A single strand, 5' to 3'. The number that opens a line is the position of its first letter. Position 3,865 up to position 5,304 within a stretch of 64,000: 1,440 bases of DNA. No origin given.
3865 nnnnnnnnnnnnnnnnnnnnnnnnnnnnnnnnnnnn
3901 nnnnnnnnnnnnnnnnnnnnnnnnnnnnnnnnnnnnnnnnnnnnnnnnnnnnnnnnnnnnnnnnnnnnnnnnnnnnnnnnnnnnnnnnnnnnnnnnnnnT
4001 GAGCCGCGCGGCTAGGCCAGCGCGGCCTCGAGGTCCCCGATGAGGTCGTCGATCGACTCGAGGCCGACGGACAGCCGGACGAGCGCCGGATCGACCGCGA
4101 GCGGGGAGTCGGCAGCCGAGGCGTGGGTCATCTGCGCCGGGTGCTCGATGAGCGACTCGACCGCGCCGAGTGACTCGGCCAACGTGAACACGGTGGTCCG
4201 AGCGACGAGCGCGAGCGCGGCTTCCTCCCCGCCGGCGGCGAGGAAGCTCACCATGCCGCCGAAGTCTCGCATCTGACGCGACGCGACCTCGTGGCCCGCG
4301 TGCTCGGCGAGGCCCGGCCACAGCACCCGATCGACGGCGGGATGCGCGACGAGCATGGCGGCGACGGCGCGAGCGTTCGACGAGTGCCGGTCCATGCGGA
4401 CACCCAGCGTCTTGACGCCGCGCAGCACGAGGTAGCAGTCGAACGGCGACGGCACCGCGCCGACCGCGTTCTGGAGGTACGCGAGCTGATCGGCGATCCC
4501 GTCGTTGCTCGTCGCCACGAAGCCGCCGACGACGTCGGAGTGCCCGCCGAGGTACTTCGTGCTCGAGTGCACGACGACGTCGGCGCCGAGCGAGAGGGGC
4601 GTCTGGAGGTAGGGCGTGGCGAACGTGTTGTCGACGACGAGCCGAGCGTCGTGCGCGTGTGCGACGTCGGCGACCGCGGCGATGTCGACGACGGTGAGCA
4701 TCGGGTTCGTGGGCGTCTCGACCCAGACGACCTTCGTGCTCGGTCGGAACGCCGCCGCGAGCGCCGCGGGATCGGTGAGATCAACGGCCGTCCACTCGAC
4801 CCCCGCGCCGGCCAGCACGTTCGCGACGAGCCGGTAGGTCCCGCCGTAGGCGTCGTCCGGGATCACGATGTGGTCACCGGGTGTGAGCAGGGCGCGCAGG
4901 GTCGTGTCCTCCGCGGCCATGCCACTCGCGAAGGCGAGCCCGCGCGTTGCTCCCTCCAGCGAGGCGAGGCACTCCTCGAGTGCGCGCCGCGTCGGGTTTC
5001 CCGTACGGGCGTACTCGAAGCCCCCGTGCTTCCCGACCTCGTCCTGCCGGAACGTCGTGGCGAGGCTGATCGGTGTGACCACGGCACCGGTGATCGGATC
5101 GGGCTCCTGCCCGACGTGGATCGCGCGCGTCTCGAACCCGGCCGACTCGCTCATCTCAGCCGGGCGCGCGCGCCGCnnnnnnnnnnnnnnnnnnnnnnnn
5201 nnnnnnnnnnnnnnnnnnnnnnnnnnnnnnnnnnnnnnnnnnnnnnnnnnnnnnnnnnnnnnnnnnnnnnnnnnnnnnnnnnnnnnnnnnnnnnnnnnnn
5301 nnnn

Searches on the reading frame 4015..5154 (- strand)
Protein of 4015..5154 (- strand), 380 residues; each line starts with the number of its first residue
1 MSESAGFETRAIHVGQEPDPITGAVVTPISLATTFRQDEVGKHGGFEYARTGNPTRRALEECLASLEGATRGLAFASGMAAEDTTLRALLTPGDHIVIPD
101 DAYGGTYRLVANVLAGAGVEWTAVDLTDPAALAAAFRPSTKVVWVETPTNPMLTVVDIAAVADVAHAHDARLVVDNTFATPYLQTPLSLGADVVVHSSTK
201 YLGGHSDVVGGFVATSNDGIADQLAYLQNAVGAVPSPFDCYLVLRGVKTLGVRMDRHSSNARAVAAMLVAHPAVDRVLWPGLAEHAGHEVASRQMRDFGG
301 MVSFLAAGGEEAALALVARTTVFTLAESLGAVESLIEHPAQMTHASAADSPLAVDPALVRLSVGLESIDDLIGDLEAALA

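Call 34: list_cluster_members(proteins=[window:4015-5154:-, window:13025-13996:-, window:34078-35037:+, window:41120-42247:+, window:43245-44258:+, window:45093-45902:+, window:49236-50021:-, window:50943-51962:+, window:59341-60624:-, window:5159-6811:-])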
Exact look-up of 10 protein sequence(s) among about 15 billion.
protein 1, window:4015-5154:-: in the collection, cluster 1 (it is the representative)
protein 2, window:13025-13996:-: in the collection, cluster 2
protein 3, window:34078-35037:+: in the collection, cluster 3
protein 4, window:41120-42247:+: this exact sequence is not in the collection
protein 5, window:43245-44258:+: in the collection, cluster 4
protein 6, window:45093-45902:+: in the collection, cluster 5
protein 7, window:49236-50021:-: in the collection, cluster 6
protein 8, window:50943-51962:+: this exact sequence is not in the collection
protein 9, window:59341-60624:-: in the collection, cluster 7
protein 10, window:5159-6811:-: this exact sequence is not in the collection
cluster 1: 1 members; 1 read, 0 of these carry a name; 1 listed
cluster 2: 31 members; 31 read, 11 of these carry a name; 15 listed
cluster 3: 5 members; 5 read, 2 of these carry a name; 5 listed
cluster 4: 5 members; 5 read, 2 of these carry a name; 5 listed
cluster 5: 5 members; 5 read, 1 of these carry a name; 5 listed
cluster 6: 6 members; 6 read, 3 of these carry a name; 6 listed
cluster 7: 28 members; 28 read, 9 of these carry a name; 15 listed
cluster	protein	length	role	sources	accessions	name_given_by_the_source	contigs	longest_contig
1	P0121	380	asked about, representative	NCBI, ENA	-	-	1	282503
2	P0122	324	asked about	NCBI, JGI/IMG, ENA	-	alkanesulfonate monooxygenase SsuD/methylene tetrahydromethanopterin reductase-like ...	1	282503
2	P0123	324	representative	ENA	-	-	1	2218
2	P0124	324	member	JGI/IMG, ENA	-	alkanesulfonate monooxygenase SsuD/methylene tetrahydromethanopterin reductase-like ...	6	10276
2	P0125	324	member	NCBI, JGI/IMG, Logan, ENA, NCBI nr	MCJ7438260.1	MAG: LLM class flavin-dependent oxidoreductase [Acidimicrobiia bacterium] | alkanesulfonate monooxygenase SsuD/methylene tetrahydromethanopterin reductase-like ... | LLM class flavin-dependent oxidoreductase [Acidimicrobiia bacterium]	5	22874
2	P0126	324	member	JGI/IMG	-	alkanesulfonate monooxygenase SsuD/methylene tetrahydromethanopterin reductase-like ...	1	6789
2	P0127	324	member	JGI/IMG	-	alkanesulfonate monooxygenase SsuD/methylene tetrahydromethanopterin reductase-like ...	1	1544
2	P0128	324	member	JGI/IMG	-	alkanesulfonate monooxygenase SsuD/methylene tetrahydromethanopterin reductase-like ...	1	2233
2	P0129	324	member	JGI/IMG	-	alkanesulfonate monooxygenase SsuD/methylene tetrahydromethanopterin reductase-like ...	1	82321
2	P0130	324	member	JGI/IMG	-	alkanesulfonate monooxygenase SsuD/methylene tetrahydromethanopterin reductase-like ...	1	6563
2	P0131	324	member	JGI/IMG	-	alkanesulfonate monooxygenase SsuD/methylene tetrahydromethanopterin reductase-like ...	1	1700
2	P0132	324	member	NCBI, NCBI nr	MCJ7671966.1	MAG: LLM class flavin-dependent oxidoreductase [Acidimicrobiia bacterium] | LLM class flavin-dependent oxidoreductase [Acidimicrobiia bacterium]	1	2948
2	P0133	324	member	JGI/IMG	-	alkanesulfonate monooxygenase SsuD/methylene tetrahydromethanopterin reductase-like ...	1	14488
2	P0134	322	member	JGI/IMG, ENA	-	-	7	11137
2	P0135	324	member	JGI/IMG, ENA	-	-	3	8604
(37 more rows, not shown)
